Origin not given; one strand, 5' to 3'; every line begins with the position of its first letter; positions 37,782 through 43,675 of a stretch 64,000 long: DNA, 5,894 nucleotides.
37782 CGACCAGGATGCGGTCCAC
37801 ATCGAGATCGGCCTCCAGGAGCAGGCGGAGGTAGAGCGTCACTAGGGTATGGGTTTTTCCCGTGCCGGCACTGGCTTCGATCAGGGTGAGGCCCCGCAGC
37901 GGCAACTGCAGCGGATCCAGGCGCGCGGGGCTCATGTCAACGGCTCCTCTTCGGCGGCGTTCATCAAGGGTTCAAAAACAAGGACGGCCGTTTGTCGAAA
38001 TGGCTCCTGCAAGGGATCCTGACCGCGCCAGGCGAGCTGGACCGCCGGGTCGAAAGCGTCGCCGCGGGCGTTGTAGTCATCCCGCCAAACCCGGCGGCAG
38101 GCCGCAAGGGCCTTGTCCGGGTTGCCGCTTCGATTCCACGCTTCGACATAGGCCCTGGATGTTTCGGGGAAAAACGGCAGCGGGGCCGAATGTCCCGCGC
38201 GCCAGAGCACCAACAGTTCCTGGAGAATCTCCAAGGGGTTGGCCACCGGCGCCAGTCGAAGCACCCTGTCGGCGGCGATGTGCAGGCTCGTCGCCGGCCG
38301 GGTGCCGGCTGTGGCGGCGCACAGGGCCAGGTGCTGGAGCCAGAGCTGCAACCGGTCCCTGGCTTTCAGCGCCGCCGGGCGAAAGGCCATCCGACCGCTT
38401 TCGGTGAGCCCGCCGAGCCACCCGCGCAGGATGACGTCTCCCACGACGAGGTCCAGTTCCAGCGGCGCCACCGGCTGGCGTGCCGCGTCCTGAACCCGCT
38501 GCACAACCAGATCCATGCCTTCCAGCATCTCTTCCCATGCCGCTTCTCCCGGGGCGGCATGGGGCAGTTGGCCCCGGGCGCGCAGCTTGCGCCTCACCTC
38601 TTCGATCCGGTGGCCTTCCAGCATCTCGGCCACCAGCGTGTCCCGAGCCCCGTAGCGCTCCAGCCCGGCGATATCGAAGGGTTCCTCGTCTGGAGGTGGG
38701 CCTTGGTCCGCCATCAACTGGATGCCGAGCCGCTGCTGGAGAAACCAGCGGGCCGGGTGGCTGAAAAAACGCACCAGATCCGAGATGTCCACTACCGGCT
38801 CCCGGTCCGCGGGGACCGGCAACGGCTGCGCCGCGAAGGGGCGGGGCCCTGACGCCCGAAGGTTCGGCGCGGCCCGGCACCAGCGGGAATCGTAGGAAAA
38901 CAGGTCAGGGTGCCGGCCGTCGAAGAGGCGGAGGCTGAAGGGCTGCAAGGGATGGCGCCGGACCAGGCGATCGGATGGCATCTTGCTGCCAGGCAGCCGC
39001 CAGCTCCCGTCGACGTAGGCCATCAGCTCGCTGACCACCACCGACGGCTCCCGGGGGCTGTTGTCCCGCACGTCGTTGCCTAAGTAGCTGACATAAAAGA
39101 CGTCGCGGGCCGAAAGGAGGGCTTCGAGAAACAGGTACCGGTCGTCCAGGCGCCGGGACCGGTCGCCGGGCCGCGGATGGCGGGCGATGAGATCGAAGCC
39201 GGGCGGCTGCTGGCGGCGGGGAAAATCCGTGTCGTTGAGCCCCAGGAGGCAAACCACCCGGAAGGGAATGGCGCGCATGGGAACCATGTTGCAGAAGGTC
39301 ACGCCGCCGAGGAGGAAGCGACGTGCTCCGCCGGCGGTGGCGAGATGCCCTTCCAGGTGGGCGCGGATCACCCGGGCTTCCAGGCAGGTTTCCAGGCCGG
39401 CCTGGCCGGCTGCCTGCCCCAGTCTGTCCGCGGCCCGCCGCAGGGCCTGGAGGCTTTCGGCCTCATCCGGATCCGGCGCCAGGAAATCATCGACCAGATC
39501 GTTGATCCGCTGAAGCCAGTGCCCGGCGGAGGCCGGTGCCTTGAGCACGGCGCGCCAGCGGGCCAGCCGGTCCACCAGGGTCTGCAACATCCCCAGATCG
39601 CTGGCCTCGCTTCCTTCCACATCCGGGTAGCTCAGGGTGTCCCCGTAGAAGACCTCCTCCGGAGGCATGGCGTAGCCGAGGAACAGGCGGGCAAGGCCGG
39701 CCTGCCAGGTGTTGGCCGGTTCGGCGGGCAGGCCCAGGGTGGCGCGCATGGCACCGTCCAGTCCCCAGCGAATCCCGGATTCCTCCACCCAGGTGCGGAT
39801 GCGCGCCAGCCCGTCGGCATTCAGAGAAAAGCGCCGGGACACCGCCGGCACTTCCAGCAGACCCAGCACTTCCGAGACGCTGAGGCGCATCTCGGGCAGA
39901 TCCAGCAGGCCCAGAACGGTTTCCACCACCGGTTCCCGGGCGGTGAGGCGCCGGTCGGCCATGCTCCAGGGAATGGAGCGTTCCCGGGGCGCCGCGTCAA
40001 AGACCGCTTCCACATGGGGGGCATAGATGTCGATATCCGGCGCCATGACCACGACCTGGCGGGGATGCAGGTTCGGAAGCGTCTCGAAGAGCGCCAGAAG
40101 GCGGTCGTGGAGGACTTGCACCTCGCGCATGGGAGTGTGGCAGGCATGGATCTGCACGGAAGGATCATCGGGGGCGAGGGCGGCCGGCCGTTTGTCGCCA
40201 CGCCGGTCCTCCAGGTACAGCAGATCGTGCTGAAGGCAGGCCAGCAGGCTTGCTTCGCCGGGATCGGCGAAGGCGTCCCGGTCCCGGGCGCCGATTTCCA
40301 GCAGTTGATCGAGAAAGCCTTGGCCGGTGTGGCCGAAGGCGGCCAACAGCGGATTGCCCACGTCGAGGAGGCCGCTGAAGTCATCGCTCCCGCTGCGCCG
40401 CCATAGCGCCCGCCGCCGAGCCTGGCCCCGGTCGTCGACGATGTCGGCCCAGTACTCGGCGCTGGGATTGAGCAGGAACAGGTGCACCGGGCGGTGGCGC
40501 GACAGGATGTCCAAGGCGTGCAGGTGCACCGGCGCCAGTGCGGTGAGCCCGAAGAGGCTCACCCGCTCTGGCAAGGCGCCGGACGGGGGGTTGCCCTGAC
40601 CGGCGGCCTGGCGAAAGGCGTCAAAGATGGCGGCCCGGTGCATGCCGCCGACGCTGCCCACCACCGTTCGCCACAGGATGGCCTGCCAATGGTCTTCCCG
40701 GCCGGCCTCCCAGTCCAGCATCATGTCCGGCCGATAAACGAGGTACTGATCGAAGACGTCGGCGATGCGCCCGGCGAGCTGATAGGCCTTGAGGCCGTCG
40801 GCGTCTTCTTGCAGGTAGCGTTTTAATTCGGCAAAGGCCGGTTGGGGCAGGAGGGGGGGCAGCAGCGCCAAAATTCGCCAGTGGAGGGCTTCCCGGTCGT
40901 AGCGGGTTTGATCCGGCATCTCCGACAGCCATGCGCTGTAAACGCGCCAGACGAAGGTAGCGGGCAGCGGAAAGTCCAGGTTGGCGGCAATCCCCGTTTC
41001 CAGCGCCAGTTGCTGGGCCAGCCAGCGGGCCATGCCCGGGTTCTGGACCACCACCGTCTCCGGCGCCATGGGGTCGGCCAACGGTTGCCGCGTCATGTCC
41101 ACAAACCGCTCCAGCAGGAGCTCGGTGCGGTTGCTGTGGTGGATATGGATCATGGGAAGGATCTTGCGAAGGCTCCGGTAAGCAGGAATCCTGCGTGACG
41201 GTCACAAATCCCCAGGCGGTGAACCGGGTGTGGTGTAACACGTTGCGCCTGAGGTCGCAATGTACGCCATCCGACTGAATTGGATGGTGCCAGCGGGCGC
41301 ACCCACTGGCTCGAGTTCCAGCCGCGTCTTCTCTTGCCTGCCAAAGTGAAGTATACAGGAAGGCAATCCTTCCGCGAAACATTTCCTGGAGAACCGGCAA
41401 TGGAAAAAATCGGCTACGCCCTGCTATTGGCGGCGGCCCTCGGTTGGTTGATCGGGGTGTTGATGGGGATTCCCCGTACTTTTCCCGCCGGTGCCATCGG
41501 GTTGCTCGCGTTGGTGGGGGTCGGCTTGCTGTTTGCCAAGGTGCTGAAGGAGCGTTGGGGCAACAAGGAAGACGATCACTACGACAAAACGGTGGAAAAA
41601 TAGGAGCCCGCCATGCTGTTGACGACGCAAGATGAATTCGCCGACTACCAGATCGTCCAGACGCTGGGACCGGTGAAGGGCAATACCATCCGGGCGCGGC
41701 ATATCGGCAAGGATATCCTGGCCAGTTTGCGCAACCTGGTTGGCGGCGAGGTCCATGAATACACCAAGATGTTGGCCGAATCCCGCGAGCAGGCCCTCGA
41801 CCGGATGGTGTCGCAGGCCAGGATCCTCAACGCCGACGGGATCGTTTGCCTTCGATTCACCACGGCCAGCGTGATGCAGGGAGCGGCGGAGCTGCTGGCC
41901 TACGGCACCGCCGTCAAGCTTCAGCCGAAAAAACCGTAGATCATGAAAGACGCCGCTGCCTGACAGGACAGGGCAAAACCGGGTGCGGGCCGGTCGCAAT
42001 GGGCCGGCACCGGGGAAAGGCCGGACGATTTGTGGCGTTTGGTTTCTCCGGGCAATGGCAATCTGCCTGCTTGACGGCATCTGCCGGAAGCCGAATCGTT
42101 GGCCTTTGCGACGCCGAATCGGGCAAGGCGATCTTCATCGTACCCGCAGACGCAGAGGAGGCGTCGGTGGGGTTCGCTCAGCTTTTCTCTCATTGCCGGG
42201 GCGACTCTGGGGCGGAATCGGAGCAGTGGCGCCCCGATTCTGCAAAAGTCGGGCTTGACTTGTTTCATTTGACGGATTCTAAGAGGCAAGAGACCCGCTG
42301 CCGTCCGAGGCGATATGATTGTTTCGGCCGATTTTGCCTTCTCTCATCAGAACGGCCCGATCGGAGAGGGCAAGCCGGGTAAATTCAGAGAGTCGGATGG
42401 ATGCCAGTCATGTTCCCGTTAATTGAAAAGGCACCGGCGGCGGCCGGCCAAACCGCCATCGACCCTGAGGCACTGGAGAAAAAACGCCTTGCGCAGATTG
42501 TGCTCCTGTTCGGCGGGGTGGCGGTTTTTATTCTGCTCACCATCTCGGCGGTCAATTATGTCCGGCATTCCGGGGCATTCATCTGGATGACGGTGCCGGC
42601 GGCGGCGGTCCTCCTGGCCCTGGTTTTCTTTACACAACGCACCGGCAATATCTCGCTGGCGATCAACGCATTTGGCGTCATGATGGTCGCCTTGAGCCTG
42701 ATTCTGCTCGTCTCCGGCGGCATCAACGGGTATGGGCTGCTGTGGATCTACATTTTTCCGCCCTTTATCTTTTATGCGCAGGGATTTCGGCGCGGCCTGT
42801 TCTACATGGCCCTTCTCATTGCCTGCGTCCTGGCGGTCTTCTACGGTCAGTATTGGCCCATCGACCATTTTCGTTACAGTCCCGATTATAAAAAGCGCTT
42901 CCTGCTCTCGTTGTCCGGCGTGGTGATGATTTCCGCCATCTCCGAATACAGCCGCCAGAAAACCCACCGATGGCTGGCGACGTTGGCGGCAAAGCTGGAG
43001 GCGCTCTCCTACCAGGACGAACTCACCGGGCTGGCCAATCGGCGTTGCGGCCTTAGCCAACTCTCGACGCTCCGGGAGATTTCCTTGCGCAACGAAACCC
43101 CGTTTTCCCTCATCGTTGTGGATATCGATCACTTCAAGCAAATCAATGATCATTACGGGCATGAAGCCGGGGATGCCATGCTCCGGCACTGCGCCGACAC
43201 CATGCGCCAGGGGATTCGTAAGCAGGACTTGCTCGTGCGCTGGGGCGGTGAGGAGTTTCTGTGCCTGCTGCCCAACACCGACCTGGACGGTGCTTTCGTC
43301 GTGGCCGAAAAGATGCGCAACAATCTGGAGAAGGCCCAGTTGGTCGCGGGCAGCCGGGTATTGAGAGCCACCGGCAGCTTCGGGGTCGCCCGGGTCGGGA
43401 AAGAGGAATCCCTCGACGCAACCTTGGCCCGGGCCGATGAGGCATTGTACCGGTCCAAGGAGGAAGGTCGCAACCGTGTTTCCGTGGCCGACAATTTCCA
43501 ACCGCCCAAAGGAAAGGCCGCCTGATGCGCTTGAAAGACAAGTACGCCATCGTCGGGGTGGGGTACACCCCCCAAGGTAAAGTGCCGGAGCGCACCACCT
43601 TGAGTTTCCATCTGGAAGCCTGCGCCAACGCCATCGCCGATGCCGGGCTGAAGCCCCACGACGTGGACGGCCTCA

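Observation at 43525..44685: Thiolase-like gene interrupted only by a TGA exactly at the nucleophile-Cys position (selenocysteine thiolase candidate, or a very fresh nonsense pseudogene)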

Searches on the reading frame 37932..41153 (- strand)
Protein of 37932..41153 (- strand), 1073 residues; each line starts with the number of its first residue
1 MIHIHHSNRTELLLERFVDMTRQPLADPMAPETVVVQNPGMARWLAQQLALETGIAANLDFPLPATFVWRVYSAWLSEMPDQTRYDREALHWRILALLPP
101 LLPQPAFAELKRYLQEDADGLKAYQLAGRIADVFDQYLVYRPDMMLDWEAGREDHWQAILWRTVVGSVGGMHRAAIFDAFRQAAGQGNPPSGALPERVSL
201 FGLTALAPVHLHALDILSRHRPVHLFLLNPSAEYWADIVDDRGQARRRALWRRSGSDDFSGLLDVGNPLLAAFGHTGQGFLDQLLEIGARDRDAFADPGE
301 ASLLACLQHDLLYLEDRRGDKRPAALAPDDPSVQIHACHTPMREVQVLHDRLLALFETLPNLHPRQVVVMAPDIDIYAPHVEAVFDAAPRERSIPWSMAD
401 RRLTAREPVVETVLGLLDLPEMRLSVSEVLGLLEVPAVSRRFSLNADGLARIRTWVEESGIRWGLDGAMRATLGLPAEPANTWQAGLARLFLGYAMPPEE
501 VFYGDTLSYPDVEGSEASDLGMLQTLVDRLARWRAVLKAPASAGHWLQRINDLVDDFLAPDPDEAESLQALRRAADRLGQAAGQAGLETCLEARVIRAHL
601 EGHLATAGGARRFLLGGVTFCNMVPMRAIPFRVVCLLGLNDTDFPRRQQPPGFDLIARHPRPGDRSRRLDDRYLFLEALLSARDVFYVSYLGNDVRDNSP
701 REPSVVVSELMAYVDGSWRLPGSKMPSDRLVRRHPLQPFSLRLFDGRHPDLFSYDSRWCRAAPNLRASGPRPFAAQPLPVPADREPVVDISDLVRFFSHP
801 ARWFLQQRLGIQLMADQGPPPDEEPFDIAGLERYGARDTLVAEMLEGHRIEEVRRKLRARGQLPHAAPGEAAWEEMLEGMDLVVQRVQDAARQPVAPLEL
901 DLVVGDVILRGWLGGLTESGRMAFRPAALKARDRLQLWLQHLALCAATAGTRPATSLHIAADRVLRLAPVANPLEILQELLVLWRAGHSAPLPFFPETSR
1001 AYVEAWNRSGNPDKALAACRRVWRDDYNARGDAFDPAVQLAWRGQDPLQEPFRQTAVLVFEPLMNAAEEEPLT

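Call 18: search_protein_families(library=pfam, proteins=[window:37932-41153:-], max_evalue=0.0001)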
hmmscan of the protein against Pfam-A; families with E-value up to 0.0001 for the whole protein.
window:37932-41153:- (1073 aa): 2 families
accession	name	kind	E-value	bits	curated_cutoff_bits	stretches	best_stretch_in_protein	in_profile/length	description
PF04257.20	Exonuc_V_gamma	-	3.9e-98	329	25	1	2-313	1-313/314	Exodeoxyribonuclease V, gamma subunit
PF17946.7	RecC_C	-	1.9e-60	204.6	22.6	1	787-1005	3-200/202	RecC C-terminal domain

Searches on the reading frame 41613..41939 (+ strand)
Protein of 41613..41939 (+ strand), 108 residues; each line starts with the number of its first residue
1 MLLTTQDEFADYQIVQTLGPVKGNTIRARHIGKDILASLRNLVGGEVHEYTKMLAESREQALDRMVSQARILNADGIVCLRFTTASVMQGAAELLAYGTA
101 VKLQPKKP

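Call 18: search_protein_families(library=pfam, proteins=[window:41613-41939:+], max_evalue=0.0001)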
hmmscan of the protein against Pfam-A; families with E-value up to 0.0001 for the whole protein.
window:41613-41939:+ (108 aa): 1 family
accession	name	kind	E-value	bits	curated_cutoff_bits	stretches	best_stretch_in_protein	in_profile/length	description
PF01906.23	YbjQ_1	-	1.8e-35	122.1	23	1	1-103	1-103/103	Putative heavy-metal-binding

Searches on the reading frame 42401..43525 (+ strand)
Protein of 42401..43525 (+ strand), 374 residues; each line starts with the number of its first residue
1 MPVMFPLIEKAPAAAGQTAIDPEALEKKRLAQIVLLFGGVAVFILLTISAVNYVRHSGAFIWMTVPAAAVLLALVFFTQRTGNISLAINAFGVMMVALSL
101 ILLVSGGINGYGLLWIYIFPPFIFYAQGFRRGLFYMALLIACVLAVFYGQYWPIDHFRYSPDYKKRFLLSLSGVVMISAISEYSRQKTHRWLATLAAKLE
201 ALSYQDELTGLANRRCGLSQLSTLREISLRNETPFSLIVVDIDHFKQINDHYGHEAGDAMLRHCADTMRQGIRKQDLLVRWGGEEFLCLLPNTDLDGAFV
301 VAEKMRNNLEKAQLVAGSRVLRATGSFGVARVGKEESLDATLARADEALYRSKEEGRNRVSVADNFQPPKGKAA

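Call 4: search_protein_families(library=pfam, proteins=[window:42401-43525:+], max_evalue=0.01)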
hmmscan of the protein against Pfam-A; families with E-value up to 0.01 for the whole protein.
window:42401-43525:+ (374 aa): 5 families
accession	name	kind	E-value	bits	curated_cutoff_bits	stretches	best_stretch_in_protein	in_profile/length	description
PF00990.26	GGDEF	-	5.8e-43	146.9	23.8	1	204-359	2-161/161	Diguanylate cyclase, GGDEF domain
PF22335.1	Cas10-Cmr2_palm2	-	0.00013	22.5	27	1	261-360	36-132/133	Cas10/Cmr2, second palm domain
PF20969.2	MASE11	-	0.00093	19.6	27.3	1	29-157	5-132/168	MASE11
PF20966.2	MASE6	-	0.0013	19.2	27.4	1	39-190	17-168/170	MASE6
PF17853.6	GGDEF_2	-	0.0035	18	24.5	1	224-317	12-94/116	GGDEF-like domain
